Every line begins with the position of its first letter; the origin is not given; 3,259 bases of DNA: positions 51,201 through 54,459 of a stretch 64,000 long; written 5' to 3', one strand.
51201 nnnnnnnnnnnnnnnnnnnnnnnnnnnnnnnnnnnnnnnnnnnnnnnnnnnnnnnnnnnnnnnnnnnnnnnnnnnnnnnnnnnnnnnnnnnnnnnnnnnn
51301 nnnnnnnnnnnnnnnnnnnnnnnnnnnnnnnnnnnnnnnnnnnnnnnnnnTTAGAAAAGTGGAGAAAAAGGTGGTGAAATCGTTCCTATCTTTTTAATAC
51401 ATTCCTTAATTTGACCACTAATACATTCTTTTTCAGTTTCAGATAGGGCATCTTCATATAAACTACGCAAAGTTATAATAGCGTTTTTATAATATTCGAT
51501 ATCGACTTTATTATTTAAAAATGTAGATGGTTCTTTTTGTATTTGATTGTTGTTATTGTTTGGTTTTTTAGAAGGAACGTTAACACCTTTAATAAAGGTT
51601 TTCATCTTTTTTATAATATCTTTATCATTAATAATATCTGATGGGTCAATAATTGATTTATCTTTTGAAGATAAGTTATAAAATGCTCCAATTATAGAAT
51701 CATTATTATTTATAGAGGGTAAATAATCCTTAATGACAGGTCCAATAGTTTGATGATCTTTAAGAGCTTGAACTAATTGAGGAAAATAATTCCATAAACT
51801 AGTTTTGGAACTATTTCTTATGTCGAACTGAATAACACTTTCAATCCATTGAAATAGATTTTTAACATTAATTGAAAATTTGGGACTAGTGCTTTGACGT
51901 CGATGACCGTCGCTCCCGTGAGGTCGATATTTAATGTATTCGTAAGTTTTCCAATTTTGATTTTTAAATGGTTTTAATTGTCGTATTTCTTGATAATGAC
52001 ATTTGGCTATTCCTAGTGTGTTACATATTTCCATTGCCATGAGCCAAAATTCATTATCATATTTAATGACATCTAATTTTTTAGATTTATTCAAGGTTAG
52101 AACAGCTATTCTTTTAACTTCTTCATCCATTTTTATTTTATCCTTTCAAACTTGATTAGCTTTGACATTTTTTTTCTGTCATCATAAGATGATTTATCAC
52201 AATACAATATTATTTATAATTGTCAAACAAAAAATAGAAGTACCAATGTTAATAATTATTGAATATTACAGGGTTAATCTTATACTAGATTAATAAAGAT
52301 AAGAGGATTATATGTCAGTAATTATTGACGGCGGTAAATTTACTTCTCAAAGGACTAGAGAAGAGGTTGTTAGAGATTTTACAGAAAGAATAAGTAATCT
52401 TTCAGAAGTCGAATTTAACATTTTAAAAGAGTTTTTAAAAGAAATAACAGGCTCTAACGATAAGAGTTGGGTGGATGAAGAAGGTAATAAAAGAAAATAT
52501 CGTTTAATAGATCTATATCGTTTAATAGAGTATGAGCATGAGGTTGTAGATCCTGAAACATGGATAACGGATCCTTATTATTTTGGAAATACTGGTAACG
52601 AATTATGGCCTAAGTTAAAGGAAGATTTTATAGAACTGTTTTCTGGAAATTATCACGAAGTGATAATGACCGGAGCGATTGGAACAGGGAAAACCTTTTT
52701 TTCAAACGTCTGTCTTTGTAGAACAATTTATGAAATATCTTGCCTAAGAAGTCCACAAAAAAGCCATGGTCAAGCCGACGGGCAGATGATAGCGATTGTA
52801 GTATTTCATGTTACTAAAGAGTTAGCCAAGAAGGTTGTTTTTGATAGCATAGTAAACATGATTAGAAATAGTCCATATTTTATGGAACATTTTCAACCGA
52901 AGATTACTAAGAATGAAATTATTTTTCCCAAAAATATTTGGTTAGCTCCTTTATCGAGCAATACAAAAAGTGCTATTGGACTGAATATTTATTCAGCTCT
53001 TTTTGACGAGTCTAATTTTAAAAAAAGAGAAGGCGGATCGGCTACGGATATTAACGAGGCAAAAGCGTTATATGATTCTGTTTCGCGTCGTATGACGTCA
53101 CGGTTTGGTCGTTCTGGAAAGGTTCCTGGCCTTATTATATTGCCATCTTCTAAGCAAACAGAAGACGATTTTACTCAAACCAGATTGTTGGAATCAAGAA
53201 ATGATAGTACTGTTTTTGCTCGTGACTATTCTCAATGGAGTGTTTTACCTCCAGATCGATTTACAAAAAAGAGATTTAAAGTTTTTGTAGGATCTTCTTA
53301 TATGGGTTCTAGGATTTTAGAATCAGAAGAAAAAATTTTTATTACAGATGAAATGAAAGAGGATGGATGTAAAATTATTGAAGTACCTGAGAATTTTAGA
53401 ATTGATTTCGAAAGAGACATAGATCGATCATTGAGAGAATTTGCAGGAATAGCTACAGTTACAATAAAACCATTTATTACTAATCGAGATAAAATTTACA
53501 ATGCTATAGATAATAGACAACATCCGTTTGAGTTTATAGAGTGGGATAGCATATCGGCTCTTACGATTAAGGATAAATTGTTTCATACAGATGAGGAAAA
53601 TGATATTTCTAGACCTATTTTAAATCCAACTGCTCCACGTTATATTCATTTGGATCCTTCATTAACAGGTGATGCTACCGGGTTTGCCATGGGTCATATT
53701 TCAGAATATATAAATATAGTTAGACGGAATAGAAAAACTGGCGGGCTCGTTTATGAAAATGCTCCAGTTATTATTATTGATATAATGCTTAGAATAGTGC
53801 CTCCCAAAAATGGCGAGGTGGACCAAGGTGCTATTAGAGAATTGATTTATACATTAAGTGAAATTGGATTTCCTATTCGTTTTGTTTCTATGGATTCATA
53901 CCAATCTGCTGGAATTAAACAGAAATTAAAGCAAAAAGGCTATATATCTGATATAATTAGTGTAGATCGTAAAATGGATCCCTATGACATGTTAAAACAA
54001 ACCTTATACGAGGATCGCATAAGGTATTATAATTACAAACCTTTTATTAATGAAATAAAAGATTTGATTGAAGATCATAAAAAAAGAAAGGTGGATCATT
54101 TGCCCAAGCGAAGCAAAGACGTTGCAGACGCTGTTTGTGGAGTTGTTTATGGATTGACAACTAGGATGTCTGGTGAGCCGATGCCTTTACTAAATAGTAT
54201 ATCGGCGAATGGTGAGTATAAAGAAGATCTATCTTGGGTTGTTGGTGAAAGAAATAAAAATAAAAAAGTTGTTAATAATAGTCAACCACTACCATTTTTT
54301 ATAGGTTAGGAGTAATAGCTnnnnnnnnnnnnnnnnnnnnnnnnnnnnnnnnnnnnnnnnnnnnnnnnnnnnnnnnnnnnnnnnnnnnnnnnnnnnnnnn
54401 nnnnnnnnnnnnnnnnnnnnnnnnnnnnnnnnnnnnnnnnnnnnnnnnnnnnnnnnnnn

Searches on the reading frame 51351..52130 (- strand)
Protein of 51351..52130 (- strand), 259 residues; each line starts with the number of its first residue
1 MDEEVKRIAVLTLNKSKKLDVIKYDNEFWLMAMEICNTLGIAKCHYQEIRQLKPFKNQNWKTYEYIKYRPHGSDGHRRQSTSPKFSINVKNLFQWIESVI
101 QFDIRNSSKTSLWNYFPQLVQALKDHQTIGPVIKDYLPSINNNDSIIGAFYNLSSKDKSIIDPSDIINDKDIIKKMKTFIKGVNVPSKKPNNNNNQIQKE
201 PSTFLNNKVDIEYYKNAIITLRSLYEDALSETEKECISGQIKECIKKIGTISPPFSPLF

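Call 35: search_protein_families(library=pfam, proteins=[window:51351-52130:-], max_evalue=0.01)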
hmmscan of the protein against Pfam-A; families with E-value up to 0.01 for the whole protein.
window:51351-52130:- (259 aa): 1 family
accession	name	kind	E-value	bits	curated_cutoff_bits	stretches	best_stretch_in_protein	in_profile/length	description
PF02498.22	Bro-N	-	0.0014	19.6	25.6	1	19-94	2-73/96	BRO family, N-terminal domain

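Call 54: search_protein_families(library=phrogs, proteins=[window:51351-52130:-], max_evalue=0.001)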
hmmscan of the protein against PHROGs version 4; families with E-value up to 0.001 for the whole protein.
window:51351-52130:- (259 aa): 1 family
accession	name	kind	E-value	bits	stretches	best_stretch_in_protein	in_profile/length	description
phrog_5060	-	transcription regulation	0.00028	21.9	0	9-45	8-44/224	anti-repressor Ant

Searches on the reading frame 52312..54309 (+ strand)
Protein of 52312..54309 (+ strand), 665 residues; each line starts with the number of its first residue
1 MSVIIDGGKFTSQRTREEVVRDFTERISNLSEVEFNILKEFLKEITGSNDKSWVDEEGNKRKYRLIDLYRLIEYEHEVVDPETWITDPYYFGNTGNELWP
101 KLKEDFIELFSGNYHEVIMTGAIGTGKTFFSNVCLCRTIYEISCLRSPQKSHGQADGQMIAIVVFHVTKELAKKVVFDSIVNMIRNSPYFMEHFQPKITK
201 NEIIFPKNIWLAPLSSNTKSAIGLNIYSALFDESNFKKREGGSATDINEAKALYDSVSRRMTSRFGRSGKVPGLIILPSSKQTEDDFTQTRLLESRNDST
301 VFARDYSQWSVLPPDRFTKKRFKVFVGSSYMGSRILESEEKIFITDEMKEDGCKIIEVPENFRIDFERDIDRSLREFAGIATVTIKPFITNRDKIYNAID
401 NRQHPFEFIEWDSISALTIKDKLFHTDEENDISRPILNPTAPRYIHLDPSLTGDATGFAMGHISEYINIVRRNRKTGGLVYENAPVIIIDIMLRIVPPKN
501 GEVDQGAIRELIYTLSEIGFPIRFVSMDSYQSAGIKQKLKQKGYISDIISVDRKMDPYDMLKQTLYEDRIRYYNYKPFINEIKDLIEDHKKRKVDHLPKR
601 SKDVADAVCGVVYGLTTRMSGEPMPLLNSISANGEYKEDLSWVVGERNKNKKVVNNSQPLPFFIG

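Call 13: search_dna_similar(query=window:52312-54309:+, collection=phages, mode=protein, max_rows=20)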
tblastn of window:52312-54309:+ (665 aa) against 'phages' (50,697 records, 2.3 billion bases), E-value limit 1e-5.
Records with a match: 359; places in all: 361; records where one place covers at least 80% of the query: 102.
Best place of each record, by identity: <60% 359.
By first word of the organism name: Streptomyces 127; Gordonia 105; Vibrio 36; Rhizobium 16; Rhodococcus 15; Pseudomonas 13; Maribacter 8; Thermus 7; Tsukamurella 6; Rhodobacter 5; and 14 more.
By host as written in the record: Gordonia terrae 3612 81; Streptomyces griseus ATCC 10137 52; Streptomyces lividans JI 1326 29; - 13; Streptomyces viridochromogenes DSM40736 12; Streptomyces sanglieri UNT16F27A 9; Maribacter forsetii DSM18668 8; Gordonia sp. 7; and 79 more.
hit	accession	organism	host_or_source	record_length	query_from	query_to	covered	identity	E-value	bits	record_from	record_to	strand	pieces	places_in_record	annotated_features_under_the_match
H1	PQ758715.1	Vibrio phage vB_VibS_KarBoss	Vibrio campbellii S20TG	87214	19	618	90%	36.2%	1e-99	341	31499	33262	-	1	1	hypothetical protein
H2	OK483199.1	Vibrio phage vB_ValS_VA-RY-4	Vibrio alginolyticus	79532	71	641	86%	36.3%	1e-95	329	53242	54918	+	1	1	terminase large subunit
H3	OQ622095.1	Vibrio phage 13VO501A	Vibrio owensii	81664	71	641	86%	36.3%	1e-95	329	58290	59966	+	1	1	hypothetical protein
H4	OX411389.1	Vibrio phage vB_VpaS_sm030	-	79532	71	641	86%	36.3%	2e-95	328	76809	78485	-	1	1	terminase large subunit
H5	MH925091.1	Vibrio phage ValSw4_1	Vibrio alginolyticus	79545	71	641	86%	36.3%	2e-95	328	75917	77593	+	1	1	hypothetical protein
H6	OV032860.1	Vibrio phage vB_VpaS_sm030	-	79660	71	641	86%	36.3%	2e-95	328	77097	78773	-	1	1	terminase large subunit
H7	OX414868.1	Vibrio phage vB_VpaS_sm030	-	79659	71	641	86%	36.3%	2e-95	328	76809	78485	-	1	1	terminase large subunit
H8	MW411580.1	Vibrio phage vB_VpaS_VP-RY-9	Vibrio parahaemolyticus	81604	71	641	86%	36.3%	2e-95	328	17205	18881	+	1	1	terminase large subunit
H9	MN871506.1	Vibrio phage VspDsh_2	V.alginolyticus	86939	71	641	86%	36.3%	2e-95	328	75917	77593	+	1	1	record has no annotation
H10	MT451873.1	Vibrio phage vB_VhaS-VHB1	Vibrio harveyi BYK0632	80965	71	664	89%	34.4%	1e-92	320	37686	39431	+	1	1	terminase large subunit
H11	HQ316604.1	Vibrio phage SIO-2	Vibrio sp. SWAT-3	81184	71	664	89%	34.4%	1e-92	320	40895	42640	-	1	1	hypothetical protein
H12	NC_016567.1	Vibrio phage SIO-2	Vibrio sp. SWAT-3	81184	71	664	89%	34.4%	1e-92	320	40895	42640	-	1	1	hypothetical protein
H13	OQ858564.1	Vibrio phage CAU_VPP01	Vibrio parahaemolyticus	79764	71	641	86%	35.8%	1e-94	326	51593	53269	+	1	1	terminase large subunit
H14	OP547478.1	Vibrio phage 29Fa.3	Vibrio parahaemolyticus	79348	71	641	86%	35.8%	2e-94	326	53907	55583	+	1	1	hypothetical protein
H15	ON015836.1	Vibrio phage Vpas_PP24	Vibrio parahaemolyticus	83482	71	656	88%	34.2%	7e-92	318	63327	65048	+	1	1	hypothetical protein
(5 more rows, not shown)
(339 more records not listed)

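Call 16: find_encoding_contigs(protein=window:52312-54309:+, flank=3000, max_places=10)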
Protein window:52312-54309:+ (665 aa): no gene with exactly this product is on record in the collection.
